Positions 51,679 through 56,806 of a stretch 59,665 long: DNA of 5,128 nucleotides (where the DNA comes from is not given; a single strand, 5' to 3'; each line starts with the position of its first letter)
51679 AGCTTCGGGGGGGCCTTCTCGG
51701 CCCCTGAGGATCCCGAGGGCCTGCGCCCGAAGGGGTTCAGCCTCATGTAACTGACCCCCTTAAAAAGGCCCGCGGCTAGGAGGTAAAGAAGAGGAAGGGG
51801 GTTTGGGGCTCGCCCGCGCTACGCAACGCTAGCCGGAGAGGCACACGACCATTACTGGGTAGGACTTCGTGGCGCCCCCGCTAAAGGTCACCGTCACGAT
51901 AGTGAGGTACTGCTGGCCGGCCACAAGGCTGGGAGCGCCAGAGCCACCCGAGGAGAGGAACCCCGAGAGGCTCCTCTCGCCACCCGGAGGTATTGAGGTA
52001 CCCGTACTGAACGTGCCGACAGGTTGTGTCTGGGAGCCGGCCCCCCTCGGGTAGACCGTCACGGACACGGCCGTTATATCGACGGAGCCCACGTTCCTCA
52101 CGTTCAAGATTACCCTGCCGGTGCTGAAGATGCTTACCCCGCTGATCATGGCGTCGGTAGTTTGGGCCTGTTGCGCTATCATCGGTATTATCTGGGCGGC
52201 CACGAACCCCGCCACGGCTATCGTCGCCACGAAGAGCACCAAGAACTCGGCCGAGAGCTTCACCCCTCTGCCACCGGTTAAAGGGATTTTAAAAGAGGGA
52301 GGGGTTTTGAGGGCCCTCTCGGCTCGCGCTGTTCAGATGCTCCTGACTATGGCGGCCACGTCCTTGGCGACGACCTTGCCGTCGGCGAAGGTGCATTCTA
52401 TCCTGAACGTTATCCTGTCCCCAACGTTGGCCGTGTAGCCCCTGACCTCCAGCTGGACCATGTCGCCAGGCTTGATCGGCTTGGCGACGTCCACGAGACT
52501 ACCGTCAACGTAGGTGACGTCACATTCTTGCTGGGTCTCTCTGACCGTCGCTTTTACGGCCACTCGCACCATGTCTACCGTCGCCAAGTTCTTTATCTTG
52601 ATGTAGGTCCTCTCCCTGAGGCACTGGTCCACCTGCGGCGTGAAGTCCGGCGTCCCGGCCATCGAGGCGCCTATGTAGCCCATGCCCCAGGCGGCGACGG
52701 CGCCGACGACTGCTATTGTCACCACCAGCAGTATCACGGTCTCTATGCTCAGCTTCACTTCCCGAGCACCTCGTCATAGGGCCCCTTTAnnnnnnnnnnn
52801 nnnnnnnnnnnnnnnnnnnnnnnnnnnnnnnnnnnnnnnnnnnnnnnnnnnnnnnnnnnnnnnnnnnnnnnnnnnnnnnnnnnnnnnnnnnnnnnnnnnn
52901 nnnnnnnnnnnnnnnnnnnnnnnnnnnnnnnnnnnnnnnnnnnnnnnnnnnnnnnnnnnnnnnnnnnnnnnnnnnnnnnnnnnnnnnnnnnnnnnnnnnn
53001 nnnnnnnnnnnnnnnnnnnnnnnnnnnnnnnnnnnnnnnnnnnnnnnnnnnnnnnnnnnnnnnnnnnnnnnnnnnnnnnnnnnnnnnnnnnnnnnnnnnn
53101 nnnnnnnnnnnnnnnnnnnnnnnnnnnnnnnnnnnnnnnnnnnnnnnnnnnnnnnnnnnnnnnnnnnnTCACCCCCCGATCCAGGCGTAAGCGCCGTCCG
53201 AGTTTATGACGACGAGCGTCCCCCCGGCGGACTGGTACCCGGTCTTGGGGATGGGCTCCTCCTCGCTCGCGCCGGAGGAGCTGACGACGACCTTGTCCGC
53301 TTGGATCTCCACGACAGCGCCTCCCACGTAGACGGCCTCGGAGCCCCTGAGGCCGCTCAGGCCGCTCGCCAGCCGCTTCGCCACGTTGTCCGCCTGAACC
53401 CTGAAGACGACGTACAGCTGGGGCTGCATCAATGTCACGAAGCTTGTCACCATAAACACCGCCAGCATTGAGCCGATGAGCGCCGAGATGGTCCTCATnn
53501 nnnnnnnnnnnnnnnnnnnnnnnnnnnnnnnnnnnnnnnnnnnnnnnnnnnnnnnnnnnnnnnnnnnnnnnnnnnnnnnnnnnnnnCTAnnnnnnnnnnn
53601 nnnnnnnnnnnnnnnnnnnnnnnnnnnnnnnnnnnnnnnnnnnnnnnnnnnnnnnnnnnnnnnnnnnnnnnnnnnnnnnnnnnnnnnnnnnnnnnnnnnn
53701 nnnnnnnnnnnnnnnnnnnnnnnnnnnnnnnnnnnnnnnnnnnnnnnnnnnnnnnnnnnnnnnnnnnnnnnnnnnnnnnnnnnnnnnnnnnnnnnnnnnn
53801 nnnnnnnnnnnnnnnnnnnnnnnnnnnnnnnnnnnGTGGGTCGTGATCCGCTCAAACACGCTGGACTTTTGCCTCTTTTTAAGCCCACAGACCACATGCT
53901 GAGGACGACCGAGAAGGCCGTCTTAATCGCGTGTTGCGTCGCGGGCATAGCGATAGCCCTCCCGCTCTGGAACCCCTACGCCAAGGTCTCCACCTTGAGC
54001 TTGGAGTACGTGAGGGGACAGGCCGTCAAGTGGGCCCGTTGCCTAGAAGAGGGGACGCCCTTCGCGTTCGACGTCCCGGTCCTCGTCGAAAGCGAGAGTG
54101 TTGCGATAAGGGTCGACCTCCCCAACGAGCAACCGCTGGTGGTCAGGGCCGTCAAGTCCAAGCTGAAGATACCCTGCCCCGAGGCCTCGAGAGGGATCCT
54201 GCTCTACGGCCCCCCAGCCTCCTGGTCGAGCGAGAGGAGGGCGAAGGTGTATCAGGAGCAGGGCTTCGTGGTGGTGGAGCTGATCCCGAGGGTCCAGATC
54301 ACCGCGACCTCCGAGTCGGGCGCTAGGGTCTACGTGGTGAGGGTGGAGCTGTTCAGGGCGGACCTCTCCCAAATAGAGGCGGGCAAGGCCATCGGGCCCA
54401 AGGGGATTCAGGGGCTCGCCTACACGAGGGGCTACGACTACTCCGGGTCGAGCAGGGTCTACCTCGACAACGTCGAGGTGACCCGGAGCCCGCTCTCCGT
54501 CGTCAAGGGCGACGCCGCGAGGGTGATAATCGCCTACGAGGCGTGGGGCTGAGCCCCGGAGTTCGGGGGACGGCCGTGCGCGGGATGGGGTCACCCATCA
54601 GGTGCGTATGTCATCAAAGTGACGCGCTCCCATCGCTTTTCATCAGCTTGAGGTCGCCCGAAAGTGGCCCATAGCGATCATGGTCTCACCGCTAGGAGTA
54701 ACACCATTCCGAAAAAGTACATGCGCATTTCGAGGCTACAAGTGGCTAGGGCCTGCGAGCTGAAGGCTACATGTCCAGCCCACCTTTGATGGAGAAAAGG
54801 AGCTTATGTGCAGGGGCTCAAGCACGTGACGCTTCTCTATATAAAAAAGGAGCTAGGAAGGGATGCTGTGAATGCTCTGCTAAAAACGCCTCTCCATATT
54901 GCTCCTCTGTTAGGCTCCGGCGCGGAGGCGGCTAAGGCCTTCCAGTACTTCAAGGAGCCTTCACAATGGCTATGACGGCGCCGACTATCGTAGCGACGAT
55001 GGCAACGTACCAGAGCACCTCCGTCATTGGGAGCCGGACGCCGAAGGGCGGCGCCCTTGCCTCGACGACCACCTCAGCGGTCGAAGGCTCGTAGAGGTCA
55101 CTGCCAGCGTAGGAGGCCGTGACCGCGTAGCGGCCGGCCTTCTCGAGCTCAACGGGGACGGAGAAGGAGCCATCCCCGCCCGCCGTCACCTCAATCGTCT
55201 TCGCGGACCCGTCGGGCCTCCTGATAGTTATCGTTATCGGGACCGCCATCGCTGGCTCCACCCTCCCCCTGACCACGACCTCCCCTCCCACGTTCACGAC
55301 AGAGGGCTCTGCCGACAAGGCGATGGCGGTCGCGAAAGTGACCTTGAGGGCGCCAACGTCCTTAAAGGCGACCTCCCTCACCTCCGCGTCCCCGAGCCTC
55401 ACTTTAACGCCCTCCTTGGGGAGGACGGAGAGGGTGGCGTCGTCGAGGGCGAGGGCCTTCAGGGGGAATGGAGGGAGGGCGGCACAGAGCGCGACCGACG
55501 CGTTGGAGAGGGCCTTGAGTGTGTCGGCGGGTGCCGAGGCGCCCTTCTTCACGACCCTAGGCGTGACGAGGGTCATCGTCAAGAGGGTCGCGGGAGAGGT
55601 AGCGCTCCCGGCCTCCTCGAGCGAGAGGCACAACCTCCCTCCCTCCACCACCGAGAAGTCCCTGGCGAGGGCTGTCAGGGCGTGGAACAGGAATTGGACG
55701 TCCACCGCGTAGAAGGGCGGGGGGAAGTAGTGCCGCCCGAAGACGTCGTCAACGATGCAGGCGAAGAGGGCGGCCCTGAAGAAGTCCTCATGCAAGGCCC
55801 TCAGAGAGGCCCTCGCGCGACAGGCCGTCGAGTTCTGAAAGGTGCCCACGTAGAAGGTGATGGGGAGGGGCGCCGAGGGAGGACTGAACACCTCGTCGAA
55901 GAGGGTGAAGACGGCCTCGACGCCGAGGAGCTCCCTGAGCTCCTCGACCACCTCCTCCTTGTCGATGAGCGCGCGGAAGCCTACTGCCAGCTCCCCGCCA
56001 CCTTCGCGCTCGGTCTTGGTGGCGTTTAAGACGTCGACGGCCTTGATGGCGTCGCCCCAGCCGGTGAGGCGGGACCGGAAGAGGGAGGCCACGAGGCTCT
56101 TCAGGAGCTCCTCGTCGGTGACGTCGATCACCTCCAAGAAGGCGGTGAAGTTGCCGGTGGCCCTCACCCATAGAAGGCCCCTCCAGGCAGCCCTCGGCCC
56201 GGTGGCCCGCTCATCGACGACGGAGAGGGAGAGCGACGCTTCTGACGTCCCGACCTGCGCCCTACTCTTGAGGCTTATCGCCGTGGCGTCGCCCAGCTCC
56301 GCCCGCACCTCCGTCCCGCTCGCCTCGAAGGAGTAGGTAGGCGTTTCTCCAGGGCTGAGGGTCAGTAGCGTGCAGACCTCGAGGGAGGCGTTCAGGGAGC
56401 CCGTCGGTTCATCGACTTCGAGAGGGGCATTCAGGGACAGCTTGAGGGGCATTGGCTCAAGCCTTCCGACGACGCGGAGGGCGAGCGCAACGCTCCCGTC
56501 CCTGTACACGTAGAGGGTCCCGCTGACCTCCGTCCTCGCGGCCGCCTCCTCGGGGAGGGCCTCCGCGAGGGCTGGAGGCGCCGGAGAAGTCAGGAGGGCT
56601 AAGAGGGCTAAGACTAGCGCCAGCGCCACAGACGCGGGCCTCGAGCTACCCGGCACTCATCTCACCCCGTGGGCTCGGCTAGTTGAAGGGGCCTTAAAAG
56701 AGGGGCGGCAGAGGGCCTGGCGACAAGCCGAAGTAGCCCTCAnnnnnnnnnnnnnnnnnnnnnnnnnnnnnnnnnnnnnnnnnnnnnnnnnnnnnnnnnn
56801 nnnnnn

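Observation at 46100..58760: G+C-rich 12.7-kb block encoding a complete but atypical type IV filament (pilus-like) machine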

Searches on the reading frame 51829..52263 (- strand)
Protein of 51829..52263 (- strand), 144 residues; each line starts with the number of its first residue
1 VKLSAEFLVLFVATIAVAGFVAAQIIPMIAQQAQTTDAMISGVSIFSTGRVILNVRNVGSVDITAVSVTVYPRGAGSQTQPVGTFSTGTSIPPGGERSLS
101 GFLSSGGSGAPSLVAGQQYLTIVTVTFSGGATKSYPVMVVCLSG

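Call 6: search_protein_families(library=pfam, max_evalue=0.01, proteins=[window:51829-52263:-])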
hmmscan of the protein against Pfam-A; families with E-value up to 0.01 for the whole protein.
window:51829-52263:- (144 aa): 0 families

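Call 7: search_protein_families(library=ncbifam, max_evalue=0.01, proteins=[window:51829-52263:-])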
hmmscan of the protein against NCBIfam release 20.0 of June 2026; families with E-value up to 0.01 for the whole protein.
window:51829-52263:- (144 aa): 0 families

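Call 43: find_homologous_proteins(query=window:51829-52263:-, max_evalue=0.001)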
Query window:51829-52263:- (144 aa): 13 proteins with E <= 0.001 among 113 candidates.
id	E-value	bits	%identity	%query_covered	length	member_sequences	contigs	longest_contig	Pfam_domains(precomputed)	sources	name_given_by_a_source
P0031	5.7e-80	284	99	100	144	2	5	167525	-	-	-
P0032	4.6e-60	219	75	100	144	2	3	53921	-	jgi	-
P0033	4.2e-46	174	66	100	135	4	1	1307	-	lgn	-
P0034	1.9e-44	169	65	100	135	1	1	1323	-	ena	-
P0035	3.3e-43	165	63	100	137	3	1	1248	-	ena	-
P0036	9.7e-42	160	60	100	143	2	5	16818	-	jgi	jgi:hypothetical protein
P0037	7.8e-41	157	61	100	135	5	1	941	-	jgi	jgi:hypothetical protein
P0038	3.7e-40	155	57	100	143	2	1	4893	-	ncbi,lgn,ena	-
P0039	5.7e-40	154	61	100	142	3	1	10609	-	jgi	-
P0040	1.6e-39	153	60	100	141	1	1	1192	-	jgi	jgi:hypothetical protein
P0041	2.0e-37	146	55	99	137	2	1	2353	-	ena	-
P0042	3.1e-37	146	58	100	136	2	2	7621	-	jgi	-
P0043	9.5e-37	144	55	99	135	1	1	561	-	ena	-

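Call 46: search_protein_families(library=pfam, max_evalue=10, proteins=[window:51829-52263:-])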
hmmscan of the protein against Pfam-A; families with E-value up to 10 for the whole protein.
window:51829-52263:- (144 aa): 1 family
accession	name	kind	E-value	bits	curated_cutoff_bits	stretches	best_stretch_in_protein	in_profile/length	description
PF24031.1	FN3_IL27B_N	-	0.08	13.7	42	1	10-62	31-83/91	IL27B N-terminal FN3 domain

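Call 50: predict_structure(alignment_id=A3)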
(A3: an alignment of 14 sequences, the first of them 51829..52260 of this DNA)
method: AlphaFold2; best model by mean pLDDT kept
length: 143 residues; sequences in the alignment: 14
mean_pLDDT: 83.9   pTM: 0.68
mean pLDDT of the five models: 83.9, 83.9, 81.4, 80.5, 80.1
residues with pLDDT >= 90: 75; 70-90: 40; 50-70: 27; < 50: 1
segments of 3 or more residues with pLDDT < 50: none
pLDDT, mean of each block of 10 residues (from residue 1): 80 79 57 82 92 95 94 69 90 94 68 89 93 93 87
secondary structure, 60 per line:
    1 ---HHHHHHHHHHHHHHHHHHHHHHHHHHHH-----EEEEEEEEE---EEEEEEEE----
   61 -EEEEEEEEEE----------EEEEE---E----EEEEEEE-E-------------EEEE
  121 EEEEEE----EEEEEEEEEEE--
elements in order: H4-31 E37-45 E49-56 E62-71 E82-86 E95-101 E117-126 E131-141

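Call 55: fold_search(model_id=the predicted structure, library=pdb)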
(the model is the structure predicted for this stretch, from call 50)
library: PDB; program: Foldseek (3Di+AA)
matches with E <= 10: 1921; with E <= 0.001: 91
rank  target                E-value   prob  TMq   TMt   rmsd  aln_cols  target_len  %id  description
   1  8fk7_A                9.4e-08  1.00  0.54  0.57   5.0       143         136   24  Structure of the Pyrobaculum calidifontis flagellar-like archaeal type IV pilus (released 2023-06-28)
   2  8btk_TA               3.2e-05  1.00  0.43  0.38   5.3       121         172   14  Structure of the TRAP complex with the Sec translocon and a translating ribosome (released 2023-05-24)
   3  5tuh_B                3.4e-05  1.00  0.45  0.59   4.6       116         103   27  Archaellum periplasmic stator protein FlaG from Sulfolobus acidocaldarius (released 2018-01-10)
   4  5axh_A                4.7e-05  1.00  0.48  0.14   4.0       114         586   16  Crystal structure of thermophilic dextranase from Thermoanaerobacter pseudethanolicus, D312G mutant in complex with is (released 2015-11-11)
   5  5cl2_A                5.0e-05  1.00  0.42  0.27   6.7       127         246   16  Crystal structure of Spo0M, sporulation control protein, from Bacillus subtilis. (released 2015-12-16)
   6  5cl2_B                5.3e-05  1.00  0.42  0.28   6.7       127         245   16  Crystal structure of Spo0M, sporulation control protein, from Bacillus subtilis. (released 2015-12-16)
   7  9n9j_5                6.2e-05  1.00  0.43  0.44   5.8       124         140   12  Structure of a GRP94 folding intermediate engaged with a CCDC134- and FKBP11-bound secretory translocon (released 2025-11-19)
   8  8rjc_5                7.0e-05  1.00  0.43  0.36   5.7       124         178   12  Structure of the rabbit 80S ribosome stalled on a 2-TMD rhodopsin intermediate in complex with Sec61-TRAP, open confor (released 2024-01-24)
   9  3vmo_A                7.8e-05  1.00  0.43  0.12   5.7       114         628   18  Crystal structure of dextranase from Streptococcus mutans in complex with isomaltotriose (released 2012-02-15)
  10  9dnm_A                8.2e-05  1.00  0.45  0.18   9.5       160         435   11  Structure of rat beta-arrestin 1 bound to allosteric inhibitor (released 2025-01-22)
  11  3vmp                  8.2e-05  1.00  0.41  0.12   6.0       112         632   16  Crystal structure of dextranase from Streptococcus mutans in complex with 4,5-epoxypentyl alpha-D-glucopyranoside (released 2012-02-15)
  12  8b5l_q                9.2e-05  1.00  0.44  0.42   5.3       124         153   14  Cryo-EM structure of ribosome-Sec61-TRAP (TRanslocon Associated Protein) translocon complex (released 2023-03-01)
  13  8j9f_C                1.0e-04  1.00  0.38  0.10   6.7       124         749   18  Structure of STG-hydrolyzing beta-glucosidase 1 (PSTG1) (released 2024-04-10)
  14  8j9f_A                1.1e-04  1.00  0.36  0.10   7.0       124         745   19  Structure of STG-hydrolyzing beta-glucosidase 1 (PSTG1) (released 2024-04-10)
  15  5axg_A                1.2e-04  1.00  0.47  0.14   3.9       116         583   16  Crystal structure of thermophilic dextranase from Thermoanaerobacter pseudethanolicus (released 2015-11-11)
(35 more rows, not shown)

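Call 57: search_solved_structures(query=A3, max_evalue=10, show_alignments=3)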
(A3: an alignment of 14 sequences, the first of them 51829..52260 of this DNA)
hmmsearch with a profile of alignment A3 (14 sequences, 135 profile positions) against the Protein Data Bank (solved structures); distinct sequences matched with E-value up to 10: 4.
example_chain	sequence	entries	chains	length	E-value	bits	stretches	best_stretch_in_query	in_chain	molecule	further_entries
8fk7_A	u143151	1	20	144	4.8e-05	27.3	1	9-116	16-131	Flagellin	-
8ozv_A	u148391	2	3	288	1.1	13.2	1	13-44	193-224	Oxidoreductase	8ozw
8p2j_A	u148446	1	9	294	1.1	13.2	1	13-44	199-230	Oxidoreductase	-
9fsm_A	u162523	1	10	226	5.1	11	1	47-79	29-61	TraT complement resistance protein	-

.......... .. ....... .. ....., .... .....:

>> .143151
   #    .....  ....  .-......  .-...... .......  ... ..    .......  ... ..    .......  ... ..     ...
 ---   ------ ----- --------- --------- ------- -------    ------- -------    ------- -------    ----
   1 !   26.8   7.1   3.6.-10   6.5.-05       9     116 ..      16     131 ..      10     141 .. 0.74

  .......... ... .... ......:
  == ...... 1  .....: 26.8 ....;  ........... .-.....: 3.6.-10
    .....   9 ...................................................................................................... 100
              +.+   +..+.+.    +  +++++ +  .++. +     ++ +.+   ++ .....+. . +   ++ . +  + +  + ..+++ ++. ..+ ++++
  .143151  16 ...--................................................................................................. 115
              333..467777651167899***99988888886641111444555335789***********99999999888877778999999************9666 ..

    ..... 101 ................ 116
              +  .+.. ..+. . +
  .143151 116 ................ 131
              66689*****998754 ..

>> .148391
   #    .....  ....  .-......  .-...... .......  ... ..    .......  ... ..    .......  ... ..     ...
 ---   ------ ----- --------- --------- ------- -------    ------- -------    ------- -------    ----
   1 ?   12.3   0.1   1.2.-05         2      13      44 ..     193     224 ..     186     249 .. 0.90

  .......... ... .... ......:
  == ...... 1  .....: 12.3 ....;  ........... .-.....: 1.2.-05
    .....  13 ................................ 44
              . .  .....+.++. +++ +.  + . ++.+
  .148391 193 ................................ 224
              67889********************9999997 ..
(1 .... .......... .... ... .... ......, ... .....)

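Call 61: find_encoding_contigs(protein=P0032, flank=10000, max_places=3)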
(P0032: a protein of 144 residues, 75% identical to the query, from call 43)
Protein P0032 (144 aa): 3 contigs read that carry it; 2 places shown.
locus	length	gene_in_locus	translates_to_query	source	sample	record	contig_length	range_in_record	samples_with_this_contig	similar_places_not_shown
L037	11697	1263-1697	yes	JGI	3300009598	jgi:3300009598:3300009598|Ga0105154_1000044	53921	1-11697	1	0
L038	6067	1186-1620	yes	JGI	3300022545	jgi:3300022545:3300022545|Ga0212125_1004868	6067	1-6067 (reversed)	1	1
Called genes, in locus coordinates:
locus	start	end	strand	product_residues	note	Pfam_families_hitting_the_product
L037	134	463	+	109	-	-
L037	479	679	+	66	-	-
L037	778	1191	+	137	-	-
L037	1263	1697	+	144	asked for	-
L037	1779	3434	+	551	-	PF00437:T2SSE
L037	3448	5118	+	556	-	PF00482:T2SSF (faint)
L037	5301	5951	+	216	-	-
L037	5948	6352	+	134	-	-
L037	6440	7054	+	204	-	-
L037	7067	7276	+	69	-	-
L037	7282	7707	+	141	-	-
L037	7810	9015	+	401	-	-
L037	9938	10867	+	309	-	-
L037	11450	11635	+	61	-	-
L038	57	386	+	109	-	-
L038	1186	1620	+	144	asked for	-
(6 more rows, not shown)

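Call 88: search_protein_representatives(alignment_id=A3)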
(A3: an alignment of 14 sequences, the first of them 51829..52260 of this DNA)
Query: 14 sequences, 135 profile positions. Proteins with E-value up to 0.001 (for the whole library): 101; up to 1e-10: 13; up to 1e-30: 4. The best 101 are listed.
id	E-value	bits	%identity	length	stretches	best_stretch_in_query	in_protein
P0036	8.9e-60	217.5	-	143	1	1-135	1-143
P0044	4.2e-34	134.3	-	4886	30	59-132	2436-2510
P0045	1.2e-32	129.6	-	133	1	1-133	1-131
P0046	5.1e-32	127.6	-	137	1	1-134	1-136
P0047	2.8e-30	122.0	-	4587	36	70-132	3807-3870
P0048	6.8e-30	120.7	-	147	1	1-121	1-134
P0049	4.1e-23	98.8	-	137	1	3-130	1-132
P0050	1.2e-18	84.3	-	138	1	1-133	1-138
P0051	2.0e-13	67.4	-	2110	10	45-111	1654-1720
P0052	1.0e-12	65.1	-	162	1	4-133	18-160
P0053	3.4e-12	63.4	-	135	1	4-130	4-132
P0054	9.6e-12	62.0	-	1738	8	84-130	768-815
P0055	4.8e-11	59.7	-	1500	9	60-131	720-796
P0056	2.3e-10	57.5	-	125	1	2-132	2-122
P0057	8.0e-10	55.7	-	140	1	2-132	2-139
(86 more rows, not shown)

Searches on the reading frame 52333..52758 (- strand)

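Call 6: search_protein_families(library=pfam, max_evalue=0.01, proteins=[window:52333-52758:-])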
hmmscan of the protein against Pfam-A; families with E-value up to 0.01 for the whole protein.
window:52333-52758:- (141 aa): 0 families

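Call 7: search_protein_families(library=ncbifam, max_evalue=0.01, proteins=[window:52333-52758:-])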
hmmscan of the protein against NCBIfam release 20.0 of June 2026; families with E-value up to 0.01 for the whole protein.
window:52333-52758:- (141 aa): 0 families

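Call 46: search_protein_families(library=pfam, max_evalue=10, proteins=[window:52333-52758:-])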
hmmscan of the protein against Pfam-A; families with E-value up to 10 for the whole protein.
window:52333-52758:- (141 aa): 1 family
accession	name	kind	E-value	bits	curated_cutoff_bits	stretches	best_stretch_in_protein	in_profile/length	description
PF21992.2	DUF6927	-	0.096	13.1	27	1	109-130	24-45/74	Domain of unknown function (DUF6927)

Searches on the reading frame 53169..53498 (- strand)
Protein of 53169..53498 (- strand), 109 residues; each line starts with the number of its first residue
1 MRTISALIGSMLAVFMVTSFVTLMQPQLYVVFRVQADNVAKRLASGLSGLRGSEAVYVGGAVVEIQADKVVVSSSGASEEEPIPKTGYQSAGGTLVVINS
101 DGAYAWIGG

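Call 6: search_protein_families(library=pfam, max_evalue=0.01, proteins=[window:53169-53498:-])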
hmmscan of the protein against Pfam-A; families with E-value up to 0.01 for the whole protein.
window:53169-53498:- (109 aa): 0 families

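Call 7: search_protein_families(library=ncbifam, max_evalue=0.01, proteins=[window:53169-53498:-])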
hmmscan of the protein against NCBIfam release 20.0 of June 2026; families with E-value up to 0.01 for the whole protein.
window:53169-53498:- (109 aa): 0 families

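Call 46: search_protein_families(library=pfam, max_evalue=10, proteins=[window:53169-53498:-])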
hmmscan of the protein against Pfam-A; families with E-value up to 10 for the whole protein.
window:53169-53498:- (109 aa): 1 family
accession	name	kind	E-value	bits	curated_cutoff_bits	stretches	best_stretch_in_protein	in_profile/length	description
PF05834.18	Lycopene_cycl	-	0.043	13.3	23.4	1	54-99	116-163/380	Lycopene cyclase protein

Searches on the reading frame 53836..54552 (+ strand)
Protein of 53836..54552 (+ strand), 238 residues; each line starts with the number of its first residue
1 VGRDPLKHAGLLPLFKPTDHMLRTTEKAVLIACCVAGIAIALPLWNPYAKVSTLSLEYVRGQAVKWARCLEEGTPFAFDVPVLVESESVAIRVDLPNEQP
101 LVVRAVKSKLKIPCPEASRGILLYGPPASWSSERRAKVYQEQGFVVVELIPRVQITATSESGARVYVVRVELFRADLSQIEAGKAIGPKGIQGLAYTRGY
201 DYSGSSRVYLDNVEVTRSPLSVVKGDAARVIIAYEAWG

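Call 6: search_protein_families(library=pfam, max_evalue=0.01, proteins=[window:53836-54552:+])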
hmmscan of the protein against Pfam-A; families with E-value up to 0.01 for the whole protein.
window:53836-54552:+ (238 aa): 1 family
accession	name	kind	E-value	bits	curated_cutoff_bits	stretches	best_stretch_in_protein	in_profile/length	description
PF14987.11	NADHdh_A3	-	0.0019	19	27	0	26-54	10-38/78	NADH dehydrogenase 1 alpha subcomplex subunit 3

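Call 7: search_protein_families(library=ncbifam, max_evalue=0.01, proteins=[window:53836-54552:+])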
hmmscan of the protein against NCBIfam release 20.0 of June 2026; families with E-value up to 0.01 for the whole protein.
window:53836-54552:+ (238 aa): 0 families

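Call 46: search_protein_families(library=pfam, max_evalue=10, proteins=[window:53896-54552:+])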
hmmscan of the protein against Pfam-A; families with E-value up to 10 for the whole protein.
window:53896-54552:+ (218 aa): 1 family
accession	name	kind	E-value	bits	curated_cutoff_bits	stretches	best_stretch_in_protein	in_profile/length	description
PF14987.11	NADHdh_A3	-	0.0016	19.2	27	1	6-34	10-38/78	NADH dehydrogenase 1 alpha subcomplex subunit 3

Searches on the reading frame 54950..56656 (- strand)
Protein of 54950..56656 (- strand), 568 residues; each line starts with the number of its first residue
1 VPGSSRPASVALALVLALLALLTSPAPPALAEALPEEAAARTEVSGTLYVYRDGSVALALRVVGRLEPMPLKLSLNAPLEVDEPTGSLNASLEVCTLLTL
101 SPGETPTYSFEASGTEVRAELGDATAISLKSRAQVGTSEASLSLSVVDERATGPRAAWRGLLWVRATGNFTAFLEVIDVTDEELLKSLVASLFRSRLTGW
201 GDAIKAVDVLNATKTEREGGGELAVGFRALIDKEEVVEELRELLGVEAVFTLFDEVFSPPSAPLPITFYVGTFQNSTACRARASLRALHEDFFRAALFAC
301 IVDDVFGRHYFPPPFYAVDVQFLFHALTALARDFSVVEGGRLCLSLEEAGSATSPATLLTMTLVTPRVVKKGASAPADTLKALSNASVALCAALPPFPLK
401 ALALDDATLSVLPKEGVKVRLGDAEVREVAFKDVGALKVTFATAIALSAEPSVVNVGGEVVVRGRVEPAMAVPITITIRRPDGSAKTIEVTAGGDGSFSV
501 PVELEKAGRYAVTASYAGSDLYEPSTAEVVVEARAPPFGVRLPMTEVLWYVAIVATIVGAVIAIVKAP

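Call 6: search_protein_families(library=pfam, max_evalue=0.01, proteins=[window:54950-56656:-])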
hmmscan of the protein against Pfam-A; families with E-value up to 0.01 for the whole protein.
window:54950-56656:- (568 aa): 2 families
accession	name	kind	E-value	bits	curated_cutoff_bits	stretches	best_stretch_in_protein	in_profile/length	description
PF16640.11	Big_3_5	-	2.1e-08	35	35.5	1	447-530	1-84/88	Bacterial Ig-like domain (group 3)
PF00630.25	Filamin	-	0.0081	17.4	26.9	0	470-520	38-86/93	Filamin/ABP280 repeat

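Call 7: search_protein_families(library=ncbifam, max_evalue=0.01, proteins=[window:54950-56656:-])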
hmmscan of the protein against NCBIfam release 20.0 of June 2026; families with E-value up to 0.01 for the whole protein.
window:54950-56656:- (568 aa): 0 families
